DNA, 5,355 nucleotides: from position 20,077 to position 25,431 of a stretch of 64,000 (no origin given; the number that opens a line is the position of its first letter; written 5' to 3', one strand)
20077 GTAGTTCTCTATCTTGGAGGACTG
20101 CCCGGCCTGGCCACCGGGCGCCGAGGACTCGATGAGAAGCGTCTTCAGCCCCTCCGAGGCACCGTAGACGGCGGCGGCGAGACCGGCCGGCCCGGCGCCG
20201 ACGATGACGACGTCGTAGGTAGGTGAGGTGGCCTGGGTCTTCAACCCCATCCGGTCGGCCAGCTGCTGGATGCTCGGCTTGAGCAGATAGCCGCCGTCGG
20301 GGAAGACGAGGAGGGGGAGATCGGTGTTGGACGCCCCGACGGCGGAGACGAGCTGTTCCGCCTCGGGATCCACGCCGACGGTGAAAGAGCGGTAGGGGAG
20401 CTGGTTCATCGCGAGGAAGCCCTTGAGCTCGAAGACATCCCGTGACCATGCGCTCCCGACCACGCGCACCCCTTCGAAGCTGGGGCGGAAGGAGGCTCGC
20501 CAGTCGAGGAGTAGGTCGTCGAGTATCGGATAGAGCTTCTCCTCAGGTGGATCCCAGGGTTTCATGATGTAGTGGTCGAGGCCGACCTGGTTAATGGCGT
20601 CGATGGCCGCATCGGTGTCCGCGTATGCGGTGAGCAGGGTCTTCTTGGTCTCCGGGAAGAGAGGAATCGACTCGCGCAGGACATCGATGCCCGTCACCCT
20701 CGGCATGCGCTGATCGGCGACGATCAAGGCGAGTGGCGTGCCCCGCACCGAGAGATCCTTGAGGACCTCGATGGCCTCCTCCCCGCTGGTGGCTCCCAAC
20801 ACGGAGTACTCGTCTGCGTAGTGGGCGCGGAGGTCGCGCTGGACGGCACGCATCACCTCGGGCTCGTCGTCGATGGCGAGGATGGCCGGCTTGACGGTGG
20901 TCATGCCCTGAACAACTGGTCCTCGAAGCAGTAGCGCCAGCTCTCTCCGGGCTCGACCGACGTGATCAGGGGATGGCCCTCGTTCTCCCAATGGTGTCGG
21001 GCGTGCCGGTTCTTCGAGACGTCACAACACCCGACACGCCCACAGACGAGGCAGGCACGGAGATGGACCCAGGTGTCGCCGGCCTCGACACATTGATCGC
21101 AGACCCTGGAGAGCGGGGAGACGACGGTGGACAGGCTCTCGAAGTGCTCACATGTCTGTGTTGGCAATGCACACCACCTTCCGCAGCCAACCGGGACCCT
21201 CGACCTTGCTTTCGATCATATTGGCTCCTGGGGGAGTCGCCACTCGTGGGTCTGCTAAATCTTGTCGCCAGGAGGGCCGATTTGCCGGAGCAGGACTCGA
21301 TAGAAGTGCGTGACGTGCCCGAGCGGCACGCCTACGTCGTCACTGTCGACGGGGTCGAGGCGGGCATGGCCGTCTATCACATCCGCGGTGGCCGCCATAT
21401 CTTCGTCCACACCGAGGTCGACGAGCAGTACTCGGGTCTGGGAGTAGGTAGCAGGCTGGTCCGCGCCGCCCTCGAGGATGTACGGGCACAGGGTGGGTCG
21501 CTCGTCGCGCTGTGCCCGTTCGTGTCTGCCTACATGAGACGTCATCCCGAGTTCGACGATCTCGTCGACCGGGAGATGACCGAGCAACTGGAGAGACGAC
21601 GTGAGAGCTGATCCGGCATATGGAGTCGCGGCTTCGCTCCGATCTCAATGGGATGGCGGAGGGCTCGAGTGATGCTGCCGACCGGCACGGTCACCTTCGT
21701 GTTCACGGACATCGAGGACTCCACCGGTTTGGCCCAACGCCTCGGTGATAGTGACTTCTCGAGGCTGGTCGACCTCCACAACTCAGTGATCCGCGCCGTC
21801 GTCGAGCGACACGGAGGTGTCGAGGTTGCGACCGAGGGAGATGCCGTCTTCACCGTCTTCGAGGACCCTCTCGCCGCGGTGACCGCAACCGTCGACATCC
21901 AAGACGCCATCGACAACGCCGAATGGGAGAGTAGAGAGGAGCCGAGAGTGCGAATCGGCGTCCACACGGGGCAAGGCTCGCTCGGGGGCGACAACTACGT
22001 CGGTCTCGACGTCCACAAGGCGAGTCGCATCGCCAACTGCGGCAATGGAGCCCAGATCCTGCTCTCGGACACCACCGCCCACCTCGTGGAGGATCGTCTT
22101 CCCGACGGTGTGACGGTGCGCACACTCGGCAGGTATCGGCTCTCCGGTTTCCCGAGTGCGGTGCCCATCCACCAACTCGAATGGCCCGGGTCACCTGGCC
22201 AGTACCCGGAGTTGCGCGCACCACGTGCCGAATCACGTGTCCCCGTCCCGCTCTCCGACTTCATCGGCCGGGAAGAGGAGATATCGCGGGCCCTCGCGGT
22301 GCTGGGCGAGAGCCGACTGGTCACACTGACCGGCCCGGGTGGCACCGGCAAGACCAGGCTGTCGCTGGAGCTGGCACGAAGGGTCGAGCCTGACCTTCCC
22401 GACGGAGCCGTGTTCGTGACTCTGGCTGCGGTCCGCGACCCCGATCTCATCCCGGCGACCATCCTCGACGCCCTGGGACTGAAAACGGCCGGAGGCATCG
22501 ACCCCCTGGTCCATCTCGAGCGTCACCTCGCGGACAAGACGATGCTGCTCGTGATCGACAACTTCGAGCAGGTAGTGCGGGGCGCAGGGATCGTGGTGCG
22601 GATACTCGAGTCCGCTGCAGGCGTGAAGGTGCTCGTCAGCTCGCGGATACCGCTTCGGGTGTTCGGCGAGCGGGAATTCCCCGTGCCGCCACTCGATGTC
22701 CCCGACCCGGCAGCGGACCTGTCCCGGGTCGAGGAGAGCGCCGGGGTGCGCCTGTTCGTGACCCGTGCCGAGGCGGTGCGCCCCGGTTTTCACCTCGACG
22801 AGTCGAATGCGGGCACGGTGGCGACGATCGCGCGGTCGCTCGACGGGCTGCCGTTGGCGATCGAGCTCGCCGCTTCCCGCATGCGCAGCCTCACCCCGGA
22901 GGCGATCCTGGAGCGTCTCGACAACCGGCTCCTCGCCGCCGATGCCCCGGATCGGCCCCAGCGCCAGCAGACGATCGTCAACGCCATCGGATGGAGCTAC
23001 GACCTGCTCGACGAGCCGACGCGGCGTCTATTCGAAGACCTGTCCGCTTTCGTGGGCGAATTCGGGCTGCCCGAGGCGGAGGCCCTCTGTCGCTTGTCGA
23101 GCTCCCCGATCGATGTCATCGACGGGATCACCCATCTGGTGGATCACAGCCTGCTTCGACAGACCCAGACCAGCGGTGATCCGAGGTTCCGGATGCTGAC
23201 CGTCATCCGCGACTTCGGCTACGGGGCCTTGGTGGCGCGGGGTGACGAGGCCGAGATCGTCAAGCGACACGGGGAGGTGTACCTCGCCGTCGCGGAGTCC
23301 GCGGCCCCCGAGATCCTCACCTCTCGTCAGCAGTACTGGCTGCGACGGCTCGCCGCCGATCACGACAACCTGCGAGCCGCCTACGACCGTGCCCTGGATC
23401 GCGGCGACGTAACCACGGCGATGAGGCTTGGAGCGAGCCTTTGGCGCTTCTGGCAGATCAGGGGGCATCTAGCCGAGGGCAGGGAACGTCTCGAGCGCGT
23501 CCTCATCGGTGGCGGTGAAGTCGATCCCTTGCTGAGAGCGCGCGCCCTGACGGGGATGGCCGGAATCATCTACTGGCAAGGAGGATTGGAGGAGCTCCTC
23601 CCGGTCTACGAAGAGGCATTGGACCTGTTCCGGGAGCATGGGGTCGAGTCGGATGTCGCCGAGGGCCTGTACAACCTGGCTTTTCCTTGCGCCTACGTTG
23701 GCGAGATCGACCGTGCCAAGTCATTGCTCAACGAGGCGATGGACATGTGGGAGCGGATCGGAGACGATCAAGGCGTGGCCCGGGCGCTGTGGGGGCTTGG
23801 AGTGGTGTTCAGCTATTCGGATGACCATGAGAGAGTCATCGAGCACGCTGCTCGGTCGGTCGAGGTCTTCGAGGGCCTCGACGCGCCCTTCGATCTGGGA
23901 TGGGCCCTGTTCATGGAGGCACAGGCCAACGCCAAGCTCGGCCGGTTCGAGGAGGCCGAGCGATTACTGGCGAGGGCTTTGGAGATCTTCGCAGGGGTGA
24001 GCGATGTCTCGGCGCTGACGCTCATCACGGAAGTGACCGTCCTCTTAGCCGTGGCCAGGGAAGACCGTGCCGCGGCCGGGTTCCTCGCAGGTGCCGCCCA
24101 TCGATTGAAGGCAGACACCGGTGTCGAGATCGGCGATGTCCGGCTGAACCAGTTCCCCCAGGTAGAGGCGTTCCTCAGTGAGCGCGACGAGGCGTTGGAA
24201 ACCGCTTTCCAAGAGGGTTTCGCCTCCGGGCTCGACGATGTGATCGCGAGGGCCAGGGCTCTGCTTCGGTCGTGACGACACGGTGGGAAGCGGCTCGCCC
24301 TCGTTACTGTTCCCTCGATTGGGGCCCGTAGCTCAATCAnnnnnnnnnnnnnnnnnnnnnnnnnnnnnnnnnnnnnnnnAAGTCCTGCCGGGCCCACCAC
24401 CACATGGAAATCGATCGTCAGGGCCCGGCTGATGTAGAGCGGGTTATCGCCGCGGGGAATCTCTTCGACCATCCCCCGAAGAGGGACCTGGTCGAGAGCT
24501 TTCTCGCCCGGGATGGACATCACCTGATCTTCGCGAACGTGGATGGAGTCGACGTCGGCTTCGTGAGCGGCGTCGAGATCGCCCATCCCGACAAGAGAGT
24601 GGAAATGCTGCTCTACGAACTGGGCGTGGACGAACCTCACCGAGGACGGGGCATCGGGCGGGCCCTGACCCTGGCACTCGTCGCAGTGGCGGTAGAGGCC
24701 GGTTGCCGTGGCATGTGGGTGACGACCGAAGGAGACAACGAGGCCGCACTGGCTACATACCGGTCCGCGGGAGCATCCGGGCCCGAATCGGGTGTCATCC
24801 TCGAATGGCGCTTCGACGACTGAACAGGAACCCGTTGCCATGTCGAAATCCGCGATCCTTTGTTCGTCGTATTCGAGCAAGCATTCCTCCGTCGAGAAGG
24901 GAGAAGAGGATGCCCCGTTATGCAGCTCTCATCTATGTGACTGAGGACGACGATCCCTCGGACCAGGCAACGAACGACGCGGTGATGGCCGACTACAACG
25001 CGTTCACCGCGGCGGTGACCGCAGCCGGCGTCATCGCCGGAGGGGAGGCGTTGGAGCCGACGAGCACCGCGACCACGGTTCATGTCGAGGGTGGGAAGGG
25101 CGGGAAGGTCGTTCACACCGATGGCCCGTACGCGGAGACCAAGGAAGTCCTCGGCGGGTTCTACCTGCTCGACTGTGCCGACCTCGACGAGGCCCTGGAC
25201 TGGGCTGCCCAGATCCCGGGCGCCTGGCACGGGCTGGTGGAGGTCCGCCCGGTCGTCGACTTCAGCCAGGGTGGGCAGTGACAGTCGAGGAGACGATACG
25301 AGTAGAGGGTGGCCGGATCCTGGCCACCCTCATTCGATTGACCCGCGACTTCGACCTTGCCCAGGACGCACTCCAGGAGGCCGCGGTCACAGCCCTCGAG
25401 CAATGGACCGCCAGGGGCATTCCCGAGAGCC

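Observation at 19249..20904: The 'thioredoxin-reductase' output domain has no cysteine at all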

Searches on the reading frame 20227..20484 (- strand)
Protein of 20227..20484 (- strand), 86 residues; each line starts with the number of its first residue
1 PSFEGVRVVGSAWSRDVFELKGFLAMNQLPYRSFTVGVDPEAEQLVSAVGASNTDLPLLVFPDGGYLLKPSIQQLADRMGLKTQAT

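Call 47: search_solved_structures(query=A3, max_evalue=10, show_alignments=3)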
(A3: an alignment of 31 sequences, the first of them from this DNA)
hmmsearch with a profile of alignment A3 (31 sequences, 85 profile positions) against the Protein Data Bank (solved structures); distinct sequences matched with E-value up to 10: 52.
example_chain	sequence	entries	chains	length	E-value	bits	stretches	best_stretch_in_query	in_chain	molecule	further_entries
2lqo_A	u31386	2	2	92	1.6e-10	43.9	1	3-74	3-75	Putative glutaredoxin Rv3198.1/MT3292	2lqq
3zit_A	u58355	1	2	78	3.9e-05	26.6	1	5-74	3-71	THIOREDOXIN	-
3zij_A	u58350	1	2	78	9.6e-05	25.4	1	5-74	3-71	THIOREDOXIN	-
7c10_A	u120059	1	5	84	0.00018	24.5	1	4-83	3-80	Glutaredoxin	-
7c12_A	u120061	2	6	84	0.00019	24.4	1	4-83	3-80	Glutaredoxin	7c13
3tot_A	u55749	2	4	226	0.00065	22.7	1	5-67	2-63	Glutathione s-transferase protein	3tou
3m3m_A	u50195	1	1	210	0.0034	20.4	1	7-66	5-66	Glutathione S-transferase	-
4mjb_A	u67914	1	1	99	0.0048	19.9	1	5-64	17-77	Probable glutaredoxin ssr2061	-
4mjc_A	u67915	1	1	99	0.0048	19.9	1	5-64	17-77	Probable glutaredoxin ssr2061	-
3qmx_A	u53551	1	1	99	0.0048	19.9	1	5-64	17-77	Glutaredoxin A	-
4mja_A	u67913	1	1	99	0.0048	19.9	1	5-64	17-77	Probable glutaredoxin ssr2061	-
4fiw_A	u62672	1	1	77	0.005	19.9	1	6-65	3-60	Putative glutaredoxin NrdH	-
6abs_A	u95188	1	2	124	0.014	18.4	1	14-63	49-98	Actin binding protein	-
4hs1_A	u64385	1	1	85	0.022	17.8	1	6-64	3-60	Glutaredoxin NrdH, putative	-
4f2i_A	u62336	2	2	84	0.025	17.6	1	6-64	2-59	Glutaredoxin NrdH, putative | Glutaredoxin-like protein NrdH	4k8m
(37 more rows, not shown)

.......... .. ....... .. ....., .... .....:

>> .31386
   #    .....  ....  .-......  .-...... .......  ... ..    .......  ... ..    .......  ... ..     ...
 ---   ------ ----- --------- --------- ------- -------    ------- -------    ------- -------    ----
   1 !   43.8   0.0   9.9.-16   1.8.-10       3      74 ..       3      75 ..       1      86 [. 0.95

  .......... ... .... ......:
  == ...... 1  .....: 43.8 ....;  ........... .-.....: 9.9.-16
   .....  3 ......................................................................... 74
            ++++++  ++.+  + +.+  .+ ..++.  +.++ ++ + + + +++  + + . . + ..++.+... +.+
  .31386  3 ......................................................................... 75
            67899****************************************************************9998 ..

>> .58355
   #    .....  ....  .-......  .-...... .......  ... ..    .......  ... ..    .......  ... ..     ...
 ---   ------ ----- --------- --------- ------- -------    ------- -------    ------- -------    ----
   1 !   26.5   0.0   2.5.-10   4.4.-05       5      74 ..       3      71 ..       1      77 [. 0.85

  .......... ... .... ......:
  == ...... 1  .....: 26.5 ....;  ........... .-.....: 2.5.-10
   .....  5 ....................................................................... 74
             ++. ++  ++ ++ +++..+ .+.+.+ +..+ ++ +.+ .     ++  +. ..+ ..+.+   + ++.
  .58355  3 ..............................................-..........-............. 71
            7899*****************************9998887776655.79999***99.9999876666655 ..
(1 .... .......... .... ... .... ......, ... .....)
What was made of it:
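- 20239..20475 (-): Degenerate glutaredoxin/NrdH/mycoredoxin-like domain (Grx*), residues 144-222. The former W-C-x-x-C is W153-S-R-D-V157 (20434-20448). The cis-Pro loop D-L-P197 is retained (20302-20322). Profile hit to Mrx1 2lqo, E = 1.6e-10 (call 47).
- On Glutaredoxin/NrdH/mycoredoxin: W-S-R-D-V aligns to W-C-G-Y-C of Mrx1 (call 47).
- Checked: A profile of it hits M. tuberculosis mycoredoxin-1 (2lqo) at E = 1.6e-10 (call 47).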

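Call 48: search_protein_families(library=pfam, alignment_id=A3, max_evalue=10)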
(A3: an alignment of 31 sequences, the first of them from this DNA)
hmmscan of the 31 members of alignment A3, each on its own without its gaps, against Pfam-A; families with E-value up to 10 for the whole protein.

A. member 1, seq(86 aa): 1 family
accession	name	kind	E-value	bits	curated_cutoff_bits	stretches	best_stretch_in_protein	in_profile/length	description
PF11287.13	DUF3088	-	0.2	12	26.4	1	43-65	55-77/112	Protein of unknown function (DUF3088)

B. families by the number of members that match (of 31 scanned): 18 families
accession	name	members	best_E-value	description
PF00462.30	Glutaredoxin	10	4.7e-05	Glutaredoxin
PF13409.12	GST_N_2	3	0.037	Glutathione S-transferase, N-terminal domain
PF20958.2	GxGYxYP_N_3rd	2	0.11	GxGYxYP third domain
PF22972.2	EVH1_PP4R3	1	0.013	EVH1-like domain in PP4R3 protein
PF04539.22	Sigma70_r3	1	0.062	Sigma-70 region 3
PF23441.1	SDR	1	0.067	SDR-like rossmann domain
PF07315.17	DUF1462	1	0.079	Protein of unknown function (DUF1462)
PF18059.6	Csd3_N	1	0.079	Csd3 N-terminal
PF13676.11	TIR_2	1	0.087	TIR domain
PF20381.4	Rv1476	1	0.11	Membrane protein Rv1476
PF02798.26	GST_N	1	0.13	Glutathione S-transferase, N-terminal domain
PF20414.3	DUF6698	1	0.13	Family of unknown function (DUF6698)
PF03725.20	RNase_PH_C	1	0.18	3' exoribonuclease family, domain 2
PF11287.13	DUF3088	1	0.2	Protein of unknown function (DUF3088)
PF13417.12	GST_N_3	1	0.21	Glutathione S-transferase, N-terminal domain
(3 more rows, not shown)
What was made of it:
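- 20239..20475 (-): Pfam Glutaredoxin in 10 of 31 members (call 48).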

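Call 89: predict_structure(alignment_id=A3)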
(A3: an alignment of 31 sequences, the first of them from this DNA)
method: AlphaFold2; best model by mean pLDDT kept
length: 86 residues; sequences in the alignment: 31
mean_pLDDT: 93.0   pTM: 0.82
mean pLDDT of the five models: 93.0, 92.7, 92.3, 92.1, 91.7
residues with pLDDT >= 90: 74; 70-90: 7; 50-70: 4; < 50: 1
segments of 3 or more residues with pLDDT < 50: none
pLDDT, mean of each block of 10 residues (from residue 1): 87 94 96 97 97 96 96 95 70
secondary structure, 60 per line:
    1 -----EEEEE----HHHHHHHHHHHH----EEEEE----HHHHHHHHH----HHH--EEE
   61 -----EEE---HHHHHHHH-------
elements in order: E6-10 H15-26 E31-35 H40-48 E58-60 E66-68 H72-79

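Call 91: fold_search(model_id=the predicted structure, library=pdb)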
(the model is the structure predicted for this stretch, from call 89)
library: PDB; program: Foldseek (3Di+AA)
matches with E <= 10: 1086; with E <= 0.001: 2
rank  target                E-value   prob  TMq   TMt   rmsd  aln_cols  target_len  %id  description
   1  2lqo_MODEL_1_A        5.0e-04  1.00  0.61  0.60   4.5        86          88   23  Mrx1 reduced (released 2012-10-03)
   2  3zit_B                7.5e-04  1.00  0.78  0.85   1.8        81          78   21  Crystal structure of the thioredoxin-like protein BC3987 mutant T8A (released 2013-01-23)
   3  3zij_A                2.7e-03  1.00  0.72  0.81   2.0        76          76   24  Crystal structure of the thioredoxin-like protein BC3987 (released 2013-01-23)
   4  3ic4                  3.1e-03  1.00  0.69  0.65   2.6        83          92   14  The crystal structure of the glutaredoxin(grx-1) from Archaeoglobus fulgidus (released 2009-08-18)
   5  7c10_B                3.3e-03  1.00  0.73  0.84   1.8        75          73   19  Dithiol cGrx1 (released 2020-11-18)
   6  3zij_B                4.0e-03  1.00  0.71  0.82   1.8        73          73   25  Crystal structure of the thioredoxin-like protein BC3987 (released 2013-01-23)
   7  3zit_A                4.3e-03  1.00  0.73  0.83   1.8        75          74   24  Crystal structure of the thioredoxin-like protein BC3987 mutant T8A (released 2013-01-23)
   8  7c10_A                4.6e-03  1.00  0.74  0.84   1.7        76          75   18  Dithiol cGrx1 (released 2020-11-18)
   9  1aaz_A                6.1e-03  1.00  0.65  0.65   2.8        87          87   20  THE STRUCTURE OF OXIDIZED BACTERIOPHAGE T4 GLUTAREDOXIN (THIOREDOXIN) (released 1993-10-31)
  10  7pwe_B                6.5e-03  1.00  0.69  0.34   3.3        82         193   15  Crystal structure of the glutaredoxin/ferredoxin disulfide reductase fusion protein from Desulfotalea psychrophila Lsv (released 2022-10-05)
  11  2r0g_B                6.9e-03  1.00  0.47  0.09   3.7        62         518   21  Chromopyrrolic acid-soaked RebC with bound 7-carboxy-K252c (released 2007-09-25)
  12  4fiw                  7.4e-03  1.00  0.67  0.74   3.6        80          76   21  X-ray crystal structure of Corynebacterium glutamicum Nrdh-redoxin at 1.5A (released 2013-02-06)
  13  7c12_A                9.1e-03  1.00  0.73  0.85   1.7        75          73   19  beta1 domain-swapped structure of monothiol cGrx1(C16S) (released 2020-11-18)
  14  7pwe_A                9.1e-03  1.00  0.69  0.34   3.2        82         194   13  Crystal structure of the glutaredoxin/ferredoxin disulfide reductase fusion protein from Desulfotalea psychrophila Lsv (released 2022-10-05)
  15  2r0p                  9.1e-03  1.00  0.47  0.09   3.6        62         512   21  K252c-soaked RebC (released 2007-09-25)
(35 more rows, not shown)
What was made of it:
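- Checked: Foldseek's top hits are Mrx1, BC3987, Grx and NrdH, with TM 0.7-0.85 (call 91).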

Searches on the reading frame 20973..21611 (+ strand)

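Call 4: search_protein_families(library=pfam, proteins=[window:20973-21611:+], max_evalue=0.01)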
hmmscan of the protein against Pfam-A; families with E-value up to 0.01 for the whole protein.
window:20973-21611:+ (212 aa): 6 families
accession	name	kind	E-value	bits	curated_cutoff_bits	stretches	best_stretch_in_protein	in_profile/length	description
PF14542.12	Acetyltransf_CG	-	5.7e-23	81.3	30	1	121-197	2-80/80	GCN5-related N-acetyl-transferase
PF00583.31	Acetyltransf_1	-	1.2e-07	32.5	20.7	1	105-180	17-98/116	Acetyltransferase (GNAT) family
PF13508.13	Acetyltransf_7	-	6.2e-05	23.7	27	1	117-174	2-61/84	Acetyltransferase (GNAT) domain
PF13480.13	Acetyltransf_6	-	0.0045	17.6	22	1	119-180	73-134/143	Acetyltransferase (GNAT) domain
PF13527.13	Acetyltransf_9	-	0.0056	17.1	25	0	149-189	80-121/127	Acetyltransferase (GNAT) domain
PF13673.13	Acetyltransf_10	-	0.0094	16.4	23.6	0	117-176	30-86/128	Acetyltransferase (GNAT) domain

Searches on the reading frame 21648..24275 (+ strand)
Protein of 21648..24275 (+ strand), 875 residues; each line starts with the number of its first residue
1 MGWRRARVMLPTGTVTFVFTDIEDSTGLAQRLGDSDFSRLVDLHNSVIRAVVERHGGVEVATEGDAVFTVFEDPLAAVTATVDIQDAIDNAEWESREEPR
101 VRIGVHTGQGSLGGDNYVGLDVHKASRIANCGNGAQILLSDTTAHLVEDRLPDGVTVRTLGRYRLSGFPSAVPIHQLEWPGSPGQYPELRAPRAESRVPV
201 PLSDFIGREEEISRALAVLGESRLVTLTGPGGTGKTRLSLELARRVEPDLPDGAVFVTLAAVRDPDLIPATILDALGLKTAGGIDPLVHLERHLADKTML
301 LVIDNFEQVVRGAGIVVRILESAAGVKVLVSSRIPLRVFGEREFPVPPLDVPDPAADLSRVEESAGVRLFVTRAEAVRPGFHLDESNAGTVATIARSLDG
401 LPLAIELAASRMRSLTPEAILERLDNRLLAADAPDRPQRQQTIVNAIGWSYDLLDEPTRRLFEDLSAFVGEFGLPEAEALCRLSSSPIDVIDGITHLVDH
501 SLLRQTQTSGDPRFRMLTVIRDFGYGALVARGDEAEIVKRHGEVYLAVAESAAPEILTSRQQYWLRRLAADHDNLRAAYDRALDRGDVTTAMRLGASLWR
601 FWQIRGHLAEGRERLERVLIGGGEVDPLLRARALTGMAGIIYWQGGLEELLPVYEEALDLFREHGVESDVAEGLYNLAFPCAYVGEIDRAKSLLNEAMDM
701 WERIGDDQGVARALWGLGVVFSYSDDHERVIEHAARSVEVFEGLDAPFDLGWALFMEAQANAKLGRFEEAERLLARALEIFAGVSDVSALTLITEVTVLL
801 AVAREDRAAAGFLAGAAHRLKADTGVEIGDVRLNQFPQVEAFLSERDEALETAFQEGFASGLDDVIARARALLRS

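Call 4: search_protein_families(library=pfam, proteins=[window:21648-24275:+], max_evalue=0.01)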
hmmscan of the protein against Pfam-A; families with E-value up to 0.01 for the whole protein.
window:21648-24275:+ (875 aa): 11 families
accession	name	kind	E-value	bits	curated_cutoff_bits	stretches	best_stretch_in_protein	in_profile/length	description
PF13424.12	TPR_12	-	8.7e-19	67.9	30.1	3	670-742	2-76/77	Tetratricopeptide repeat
PF00211.25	Guanylate_cyc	-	1.2e-12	48.2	21.9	1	11-167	5-172/183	Adenylate and Guanylate cyclase catalytic domain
PF13401.12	AAA_22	-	9.2e-08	32.9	27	1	223-309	6-96/130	AAA domain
PF13191.12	AAA_16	-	2.1e-07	32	32.6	1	205-264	2-63/167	AAA ATPase domain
PF07719.23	TPR_2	-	1.1e-05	25.6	27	1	753-780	3-30/34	Tetratricopeptide repeat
PF13374.12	TPR_10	-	0.00052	20.4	27.5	0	760-780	11-31/42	Tetratricopeptide repeat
PF20703.3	nSTAND1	-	0.00062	19.9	27.1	1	205-311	16-129/379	Novel STAND NTPase 1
PF00931.28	NB-ARC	-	0.00082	19.1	23.5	0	211-333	7-136/248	NB-ARC domain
PF13481.12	AAA_25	-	0.001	19.2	27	0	218-246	29-57/195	AAA domain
PF14559.12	TPR_19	-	0.0057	17.4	25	0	752-790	26-64/68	Tetratricopeptide repeat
PF20720.3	nSTAND3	-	0.0097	16.1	27.2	0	211-246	6-41/155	Novel STAND NTPase 3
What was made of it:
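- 21648..24275 (+): Class III adenylate/guanylate cyclase-STAND ATPase-TPR protein (875 aa). It is the likely source of the cyclic nucleotide sensed by the kinase (inferred). Pfam Guanylate_cyc, AAA_16/22 and TPR_12 (call 4).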

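Call 82: search_protein_families(library=padloc, proteins=[window:21648-24275:+], max_evalue=0.001)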
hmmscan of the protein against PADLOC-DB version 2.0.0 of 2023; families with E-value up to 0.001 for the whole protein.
window:21648-24275:+ (875 aa): 3 families
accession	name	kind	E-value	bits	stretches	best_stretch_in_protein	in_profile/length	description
PDLC02367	PycC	-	6.3e-05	20.5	1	15-90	44-122/226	-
PDLC02368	PycC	-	0.00014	19.5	1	15-86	45-112/234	-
PDLC02369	PycC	-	0.00077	17.1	0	14-107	46-143/248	-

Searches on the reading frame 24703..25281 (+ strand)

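Call 65: search_protein_families(library=pfam, proteins=[window:24703-25281:+], max_evalue=0.00001)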
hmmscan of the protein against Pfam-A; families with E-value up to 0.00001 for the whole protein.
window:24703-25281:+ (192 aa): 1 family
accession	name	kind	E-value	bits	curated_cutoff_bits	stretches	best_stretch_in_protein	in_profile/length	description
PF03795.20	YCII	-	1.1e-20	74.3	24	1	79-188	5-95/95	YCII-related domain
